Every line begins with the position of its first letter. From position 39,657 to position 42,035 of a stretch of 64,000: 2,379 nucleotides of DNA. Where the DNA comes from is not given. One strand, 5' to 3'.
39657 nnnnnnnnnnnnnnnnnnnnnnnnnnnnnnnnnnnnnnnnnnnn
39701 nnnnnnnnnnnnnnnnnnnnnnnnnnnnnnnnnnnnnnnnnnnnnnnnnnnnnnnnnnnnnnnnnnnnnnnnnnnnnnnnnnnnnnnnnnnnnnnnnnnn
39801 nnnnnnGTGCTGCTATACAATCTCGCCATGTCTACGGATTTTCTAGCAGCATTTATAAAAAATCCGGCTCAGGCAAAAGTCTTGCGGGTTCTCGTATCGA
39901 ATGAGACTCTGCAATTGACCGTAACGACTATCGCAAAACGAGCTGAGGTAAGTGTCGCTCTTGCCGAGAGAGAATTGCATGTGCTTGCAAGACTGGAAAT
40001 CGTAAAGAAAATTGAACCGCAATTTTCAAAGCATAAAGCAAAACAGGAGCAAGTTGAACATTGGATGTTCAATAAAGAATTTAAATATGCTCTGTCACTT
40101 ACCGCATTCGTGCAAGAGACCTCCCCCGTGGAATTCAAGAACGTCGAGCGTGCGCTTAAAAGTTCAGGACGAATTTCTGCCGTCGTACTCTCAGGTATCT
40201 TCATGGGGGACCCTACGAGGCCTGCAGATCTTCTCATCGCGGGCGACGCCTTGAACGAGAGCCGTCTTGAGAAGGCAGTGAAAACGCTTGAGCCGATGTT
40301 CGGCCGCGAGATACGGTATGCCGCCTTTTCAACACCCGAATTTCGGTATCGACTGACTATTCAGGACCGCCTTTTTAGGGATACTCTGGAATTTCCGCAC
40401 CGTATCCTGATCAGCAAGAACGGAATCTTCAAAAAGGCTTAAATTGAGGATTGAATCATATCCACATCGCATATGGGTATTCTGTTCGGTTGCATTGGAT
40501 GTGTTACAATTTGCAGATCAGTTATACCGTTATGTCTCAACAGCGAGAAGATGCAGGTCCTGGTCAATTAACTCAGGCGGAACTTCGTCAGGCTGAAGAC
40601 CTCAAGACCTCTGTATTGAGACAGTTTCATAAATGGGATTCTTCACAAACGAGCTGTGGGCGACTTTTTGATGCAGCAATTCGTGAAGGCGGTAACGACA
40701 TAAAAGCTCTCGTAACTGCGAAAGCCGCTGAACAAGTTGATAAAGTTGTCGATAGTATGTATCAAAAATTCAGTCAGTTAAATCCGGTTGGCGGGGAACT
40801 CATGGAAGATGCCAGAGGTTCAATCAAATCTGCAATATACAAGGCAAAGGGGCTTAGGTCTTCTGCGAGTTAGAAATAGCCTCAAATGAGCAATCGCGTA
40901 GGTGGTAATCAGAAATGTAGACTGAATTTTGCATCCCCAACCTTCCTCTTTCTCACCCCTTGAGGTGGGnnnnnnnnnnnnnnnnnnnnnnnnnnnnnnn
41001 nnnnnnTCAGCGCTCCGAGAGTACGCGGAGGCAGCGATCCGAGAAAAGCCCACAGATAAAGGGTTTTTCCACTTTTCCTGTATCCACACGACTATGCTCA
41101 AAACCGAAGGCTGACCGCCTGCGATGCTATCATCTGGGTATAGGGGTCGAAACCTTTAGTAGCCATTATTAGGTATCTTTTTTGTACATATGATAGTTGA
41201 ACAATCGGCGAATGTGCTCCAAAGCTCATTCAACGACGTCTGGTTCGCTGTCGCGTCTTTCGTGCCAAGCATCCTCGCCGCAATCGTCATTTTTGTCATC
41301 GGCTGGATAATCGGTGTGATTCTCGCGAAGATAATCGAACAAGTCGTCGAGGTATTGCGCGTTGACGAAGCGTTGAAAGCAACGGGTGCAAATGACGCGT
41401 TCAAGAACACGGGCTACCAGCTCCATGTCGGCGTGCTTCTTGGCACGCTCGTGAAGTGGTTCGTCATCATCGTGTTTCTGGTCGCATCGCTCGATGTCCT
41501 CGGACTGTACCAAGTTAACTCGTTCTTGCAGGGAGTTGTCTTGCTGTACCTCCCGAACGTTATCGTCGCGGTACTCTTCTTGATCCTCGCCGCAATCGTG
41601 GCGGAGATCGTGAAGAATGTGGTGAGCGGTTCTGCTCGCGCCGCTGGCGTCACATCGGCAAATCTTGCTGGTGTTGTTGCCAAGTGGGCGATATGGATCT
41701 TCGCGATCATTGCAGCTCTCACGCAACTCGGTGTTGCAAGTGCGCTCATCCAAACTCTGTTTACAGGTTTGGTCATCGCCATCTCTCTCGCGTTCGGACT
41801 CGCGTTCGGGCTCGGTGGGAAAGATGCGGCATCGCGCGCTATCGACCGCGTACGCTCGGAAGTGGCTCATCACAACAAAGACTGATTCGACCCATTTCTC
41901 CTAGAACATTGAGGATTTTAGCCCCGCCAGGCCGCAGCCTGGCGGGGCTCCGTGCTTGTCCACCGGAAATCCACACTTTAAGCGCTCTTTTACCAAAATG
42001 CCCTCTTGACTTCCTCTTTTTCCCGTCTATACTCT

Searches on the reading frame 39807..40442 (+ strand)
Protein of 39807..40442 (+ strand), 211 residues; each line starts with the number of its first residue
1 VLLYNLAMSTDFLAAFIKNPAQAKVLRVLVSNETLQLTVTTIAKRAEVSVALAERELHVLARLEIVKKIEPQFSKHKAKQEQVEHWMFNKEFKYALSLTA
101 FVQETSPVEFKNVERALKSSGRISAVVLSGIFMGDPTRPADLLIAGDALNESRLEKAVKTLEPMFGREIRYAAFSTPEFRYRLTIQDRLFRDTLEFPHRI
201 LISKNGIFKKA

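Call 10: search_protein_families(library=pfam, proteins=[window:39807-40442:+], max_evalue=0.1)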
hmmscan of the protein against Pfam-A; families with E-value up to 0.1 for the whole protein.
window:39807-40442:+ (211 aa): 4 families
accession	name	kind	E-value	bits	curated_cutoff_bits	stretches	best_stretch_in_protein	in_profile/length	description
PF24033.1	DUF7342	-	0.0054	17.2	31.6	1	38-73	19-54/150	Family of unknown function (DUF7342)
PF12802.13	MarR_2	-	0.032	14.8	27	1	19-69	4-53/61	MarR family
PF14394.12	DUF4423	-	0.047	13.9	30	1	16-79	17-80/165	Domain of unknown function (DUF4423)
PF12840.13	HTH_20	-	0.059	13.8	27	0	19-67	3-49/51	Helix-turn-helix domain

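Call 16: list_cluster_members(proteins=[window:39596-39679:-, window:39339-39449:-, window:39596-39829:-, window:39339-39596:-, window:39807-40439:+, window:40451-40870:+])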
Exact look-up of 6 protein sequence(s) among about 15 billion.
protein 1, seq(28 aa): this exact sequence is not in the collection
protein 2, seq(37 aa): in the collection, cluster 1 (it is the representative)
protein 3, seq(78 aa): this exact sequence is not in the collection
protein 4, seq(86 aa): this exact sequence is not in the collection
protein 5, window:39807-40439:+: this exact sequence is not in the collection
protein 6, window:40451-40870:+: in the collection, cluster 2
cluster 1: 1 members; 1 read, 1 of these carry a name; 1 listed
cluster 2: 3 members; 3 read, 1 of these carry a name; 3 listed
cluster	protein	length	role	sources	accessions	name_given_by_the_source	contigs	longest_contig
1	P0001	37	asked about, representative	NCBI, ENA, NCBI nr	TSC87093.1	MAG: hypothetical protein G01um10148_198 [Parcubacteria group bacterium Gr01-1014_8]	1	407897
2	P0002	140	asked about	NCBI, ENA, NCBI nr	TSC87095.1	MAG: hypothetical protein G01um10148_200 [Parcubacteria group bacterium Gr01-1014_8]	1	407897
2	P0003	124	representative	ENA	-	-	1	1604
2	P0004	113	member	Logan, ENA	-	-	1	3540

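Call 18: find_encoding_contigs(protein=window:39828-40442:+, flank=6000, max_places=10)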
Protein window:39828-40442:+ (204 aa): 2 contigs read that carry it; 1 place shown.
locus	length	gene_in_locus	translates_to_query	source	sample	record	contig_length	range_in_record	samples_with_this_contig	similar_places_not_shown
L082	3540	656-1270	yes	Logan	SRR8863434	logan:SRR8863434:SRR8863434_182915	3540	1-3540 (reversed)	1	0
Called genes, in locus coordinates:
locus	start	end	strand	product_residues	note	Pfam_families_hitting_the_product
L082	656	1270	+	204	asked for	-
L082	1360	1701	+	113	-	-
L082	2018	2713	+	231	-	PF05552:MS_channel_1st_1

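Call 30: find_homologous_proteins(query=window:39828-40439:+, max_evalue=1e-20)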
Query window:39828-40439:+ (204 aa): 640 proteins with E <= 1e-20 among 968 candidates; the best 120 are listed.
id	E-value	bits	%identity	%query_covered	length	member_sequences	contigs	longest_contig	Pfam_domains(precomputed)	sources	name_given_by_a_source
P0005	1.8e-124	431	100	100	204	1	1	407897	-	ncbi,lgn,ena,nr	ncbi:MAG: Uncharacterized protein G01um10148_199 [Parcubacteria group bacterium Gr01-1014_8]|nr:MAG:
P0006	5.4e-82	292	67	100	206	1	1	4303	-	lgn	-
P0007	6.1e-81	289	67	99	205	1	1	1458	PF12802.14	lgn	-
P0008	1.3e-79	285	66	99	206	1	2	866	-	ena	-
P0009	1.8e-79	284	66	100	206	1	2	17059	PF12840.14,PF08279.19,PF12802.14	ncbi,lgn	-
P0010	1.6e-78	281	66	99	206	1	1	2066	-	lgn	-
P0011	6.8e-78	279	65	100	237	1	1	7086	PF12802.14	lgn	-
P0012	7.1e-77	276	62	99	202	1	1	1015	-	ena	-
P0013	4.3e-74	267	62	99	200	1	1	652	-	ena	-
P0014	2.7e-68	248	56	100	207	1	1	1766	-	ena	-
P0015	7.2e-64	233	56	95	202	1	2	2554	-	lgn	-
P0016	1.1e-63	233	57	97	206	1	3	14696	PF12840.14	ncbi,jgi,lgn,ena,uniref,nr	ncbi:hypothetical protein A3A39_04905 [Candidatus Kaiserbacteria bacterium RIFCSPLOWO2_01_FULL_54_13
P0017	4.1e-63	231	60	97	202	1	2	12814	-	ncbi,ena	-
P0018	2.1e-62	229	56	97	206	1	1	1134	-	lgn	-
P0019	2.4e-62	228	55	97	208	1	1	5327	-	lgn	-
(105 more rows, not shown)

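Call 31: find_encoding_contigs(protein=P0009, flank=5000, max_places=4)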
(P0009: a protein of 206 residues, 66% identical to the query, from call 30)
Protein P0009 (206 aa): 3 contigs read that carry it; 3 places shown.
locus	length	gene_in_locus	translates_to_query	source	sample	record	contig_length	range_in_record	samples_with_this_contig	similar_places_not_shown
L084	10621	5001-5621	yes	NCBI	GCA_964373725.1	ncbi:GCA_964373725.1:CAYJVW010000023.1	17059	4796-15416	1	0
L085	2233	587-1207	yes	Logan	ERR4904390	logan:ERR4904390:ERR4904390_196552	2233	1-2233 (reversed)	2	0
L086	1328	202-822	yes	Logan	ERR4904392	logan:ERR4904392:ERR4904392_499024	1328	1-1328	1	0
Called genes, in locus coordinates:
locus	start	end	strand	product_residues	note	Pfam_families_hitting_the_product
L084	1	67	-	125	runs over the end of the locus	-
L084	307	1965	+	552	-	PF00353:HemolysinCabind (weak)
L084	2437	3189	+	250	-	PF00117:GATase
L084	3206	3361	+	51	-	-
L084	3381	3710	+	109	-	-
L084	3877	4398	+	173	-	PF00466:Ribosomal_L10, PF27436:RL10_C (weak)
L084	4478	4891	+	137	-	PF16320:Ribosomal_L12_N, PF00542:Ribosomal_L12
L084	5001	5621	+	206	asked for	PF12802:MarR_2 (weak), PF12840:HTH_20 (faint), PF08279:HTH_11 (faint)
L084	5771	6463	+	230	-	PF05552:MS_channel_1st_1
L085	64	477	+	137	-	PF16320:Ribosomal_L12_N, PF00542:Ribosomal_L12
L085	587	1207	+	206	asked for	PF12802:MarR_2 (weak), PF12840:HTH_20 (faint), PF08279:HTH_11 (faint)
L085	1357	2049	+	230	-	PF05552:MS_channel_1st_1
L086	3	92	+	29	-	?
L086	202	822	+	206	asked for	PF12802:MarR_2 (weak), PF12840:HTH_20 (faint), PF08279:HTH_11 (faint)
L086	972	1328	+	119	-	?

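Call 32: find_encoding_contigs(protein=P0006, flank=5000, max_places=4)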
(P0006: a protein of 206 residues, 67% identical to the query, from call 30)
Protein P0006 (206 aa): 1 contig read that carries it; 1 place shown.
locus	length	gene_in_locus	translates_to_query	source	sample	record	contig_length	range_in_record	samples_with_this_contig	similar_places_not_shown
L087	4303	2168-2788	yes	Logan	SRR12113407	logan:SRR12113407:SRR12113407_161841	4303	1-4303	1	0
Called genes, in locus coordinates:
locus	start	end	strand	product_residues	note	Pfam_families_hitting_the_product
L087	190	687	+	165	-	PF00466:Ribosomal_L10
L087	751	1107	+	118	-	PF16320:Ribosomal_L12_N, PF00542:Ribosomal_L12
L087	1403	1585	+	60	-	-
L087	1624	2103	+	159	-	-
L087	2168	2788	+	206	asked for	-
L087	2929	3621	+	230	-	PF05552:MS_channel_1st_1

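Call 33: find_encoding_contigs(protein=P0011, flank=5000, max_places=4)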
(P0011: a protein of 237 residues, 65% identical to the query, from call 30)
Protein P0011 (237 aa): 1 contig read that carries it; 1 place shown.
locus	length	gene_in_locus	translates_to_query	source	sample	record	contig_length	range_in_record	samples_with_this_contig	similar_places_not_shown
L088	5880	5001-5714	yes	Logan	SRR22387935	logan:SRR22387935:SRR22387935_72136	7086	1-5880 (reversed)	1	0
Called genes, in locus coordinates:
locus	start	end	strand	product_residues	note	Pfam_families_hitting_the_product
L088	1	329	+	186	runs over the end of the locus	-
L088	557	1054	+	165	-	-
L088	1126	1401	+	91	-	-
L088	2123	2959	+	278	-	PF01063:Aminotran_4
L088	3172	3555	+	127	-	-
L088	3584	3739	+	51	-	-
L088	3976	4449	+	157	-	PF00466:Ribosomal_L10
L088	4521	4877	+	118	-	PF16320:Ribosomal_L12_N, PF00542:Ribosomal_L12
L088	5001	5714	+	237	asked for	PF12802:MarR_2 (weak)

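Call 42: find_related_loci(query=A1, collection=metagenome_contigs, flank=3500)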
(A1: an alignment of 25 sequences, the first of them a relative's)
Query A1 (204 aa) in metagenome_contigs; peptide patterns used: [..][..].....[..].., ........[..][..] (x = any residue, [..] = any of these).
239 stretches matched a pattern; 179 encode a relative of the query (tblastn E <= 1e-3); the best 80 are kept; 80 distinct loci.
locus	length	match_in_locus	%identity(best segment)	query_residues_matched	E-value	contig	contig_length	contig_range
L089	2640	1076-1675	60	3-200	2e-74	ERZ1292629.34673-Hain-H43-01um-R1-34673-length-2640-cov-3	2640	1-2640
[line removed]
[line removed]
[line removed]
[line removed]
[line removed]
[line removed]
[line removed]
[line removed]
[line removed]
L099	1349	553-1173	52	1-195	6e-71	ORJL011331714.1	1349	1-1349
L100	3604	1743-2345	51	2-203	3e-67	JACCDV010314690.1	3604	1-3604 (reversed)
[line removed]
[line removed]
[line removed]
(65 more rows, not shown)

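Call 57: find_encoding_contigs(protein=P0010, flank=6000, max_places=6)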
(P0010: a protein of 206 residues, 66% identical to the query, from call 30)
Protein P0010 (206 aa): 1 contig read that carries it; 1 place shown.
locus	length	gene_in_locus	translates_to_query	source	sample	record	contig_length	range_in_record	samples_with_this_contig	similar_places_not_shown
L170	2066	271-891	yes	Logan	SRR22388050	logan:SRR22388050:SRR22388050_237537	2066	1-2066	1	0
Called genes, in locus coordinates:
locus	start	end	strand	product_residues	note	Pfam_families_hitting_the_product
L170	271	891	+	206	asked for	-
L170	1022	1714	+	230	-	PF05552:MS_channel_1st_1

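Call 60: find_encoding_contigs(protein=P0007, flank=6000, max_places=6)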
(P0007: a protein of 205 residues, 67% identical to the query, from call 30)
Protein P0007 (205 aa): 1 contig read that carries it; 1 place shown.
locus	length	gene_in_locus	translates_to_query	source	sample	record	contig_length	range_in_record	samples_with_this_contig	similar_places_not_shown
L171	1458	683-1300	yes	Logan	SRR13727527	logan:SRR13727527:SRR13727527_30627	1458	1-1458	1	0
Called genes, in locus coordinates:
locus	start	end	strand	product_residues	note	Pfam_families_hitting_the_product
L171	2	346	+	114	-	?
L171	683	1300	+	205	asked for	PF12802:MarR_2 (faint)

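Call 61: find_encoding_contigs(protein=P0014, flank=6000, max_places=6)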
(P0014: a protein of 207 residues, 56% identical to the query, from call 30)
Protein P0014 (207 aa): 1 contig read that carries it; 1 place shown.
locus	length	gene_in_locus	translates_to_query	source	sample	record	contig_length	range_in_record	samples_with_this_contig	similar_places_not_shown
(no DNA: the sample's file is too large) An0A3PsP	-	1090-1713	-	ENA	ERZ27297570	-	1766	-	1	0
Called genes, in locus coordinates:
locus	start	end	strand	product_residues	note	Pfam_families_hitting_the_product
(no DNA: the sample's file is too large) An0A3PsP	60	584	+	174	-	PF00466:Ribosomal_L10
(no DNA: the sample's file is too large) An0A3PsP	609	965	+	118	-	PF16320:Ribosomal_L12_N, PF00542:Ribosomal_L12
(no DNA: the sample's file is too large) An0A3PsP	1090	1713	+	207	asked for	-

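Call 84: find_encoding_contigs(protein=P0012, flank=3000, max_places=6)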
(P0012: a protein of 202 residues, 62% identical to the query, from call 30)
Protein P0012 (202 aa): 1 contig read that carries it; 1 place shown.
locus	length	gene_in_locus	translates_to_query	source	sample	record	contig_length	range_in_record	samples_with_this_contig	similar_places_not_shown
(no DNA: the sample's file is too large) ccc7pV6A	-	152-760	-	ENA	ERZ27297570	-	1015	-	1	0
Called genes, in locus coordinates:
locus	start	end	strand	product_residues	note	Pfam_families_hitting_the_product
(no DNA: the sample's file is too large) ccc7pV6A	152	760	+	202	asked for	-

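Call 85: find_encoding_contigs(protein=P0008, flank=3000, max_places=6)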
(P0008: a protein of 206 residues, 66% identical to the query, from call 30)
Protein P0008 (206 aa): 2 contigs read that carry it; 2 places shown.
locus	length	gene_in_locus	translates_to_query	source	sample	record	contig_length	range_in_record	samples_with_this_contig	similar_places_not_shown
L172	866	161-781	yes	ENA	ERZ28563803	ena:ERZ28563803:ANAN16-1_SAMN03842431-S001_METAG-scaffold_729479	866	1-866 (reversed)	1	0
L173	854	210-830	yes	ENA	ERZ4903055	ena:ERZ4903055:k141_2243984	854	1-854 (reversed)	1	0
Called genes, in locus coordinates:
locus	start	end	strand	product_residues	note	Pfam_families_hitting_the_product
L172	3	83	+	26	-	?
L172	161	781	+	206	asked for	-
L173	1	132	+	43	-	?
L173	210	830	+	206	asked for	-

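Call 91: search_protein_families(library=pfam, proteins=[L087:1624-2103:+], max_evalue=0.01)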
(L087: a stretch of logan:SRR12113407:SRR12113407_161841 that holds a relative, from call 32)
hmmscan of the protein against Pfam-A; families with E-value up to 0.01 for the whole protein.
L087:1624-2103:+ (159 aa): 0 families

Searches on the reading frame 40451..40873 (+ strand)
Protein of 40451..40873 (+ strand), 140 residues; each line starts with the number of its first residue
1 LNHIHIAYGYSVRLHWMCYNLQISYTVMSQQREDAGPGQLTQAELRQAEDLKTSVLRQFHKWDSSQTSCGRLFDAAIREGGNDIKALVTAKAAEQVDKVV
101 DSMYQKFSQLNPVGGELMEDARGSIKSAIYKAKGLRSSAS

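Call 10: search_protein_families(library=pfam, proteins=[window:40451-40873:+], max_evalue=0.1)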
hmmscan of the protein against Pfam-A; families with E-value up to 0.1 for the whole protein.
window:40451-40873:+ (140 aa): 2 families
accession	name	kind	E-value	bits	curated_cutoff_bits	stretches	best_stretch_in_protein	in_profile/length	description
PF22521.2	HypF_C_2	-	0.046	13.9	27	1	42-100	67-127/241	Carbamoyltransferase, Kae1-like Domain, second subdomain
PF18503.7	RPN6_C_helix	-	0.097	12.9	25.8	0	94-106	13-25/27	26S proteasome subunit RPN6 C-terminal helix domain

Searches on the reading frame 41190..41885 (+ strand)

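Call 10: search_protein_families(library=pfam, proteins=[window:41190-41885:+], max_evalue=0.1)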
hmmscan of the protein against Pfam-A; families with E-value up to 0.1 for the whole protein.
window:41190-41885:+ (231 aa): 2 families
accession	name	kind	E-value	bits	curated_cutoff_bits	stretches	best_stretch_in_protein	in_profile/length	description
PF05552.17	MS_channel_1st_1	-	7.1e-15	55.1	22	2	14-60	3-49/50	Mechanosensitive ion channel, conserved TM helix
PF03929.21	PepSY_TM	-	0.038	14.2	28.8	1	64-98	246-280/295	PepSY-associated TM region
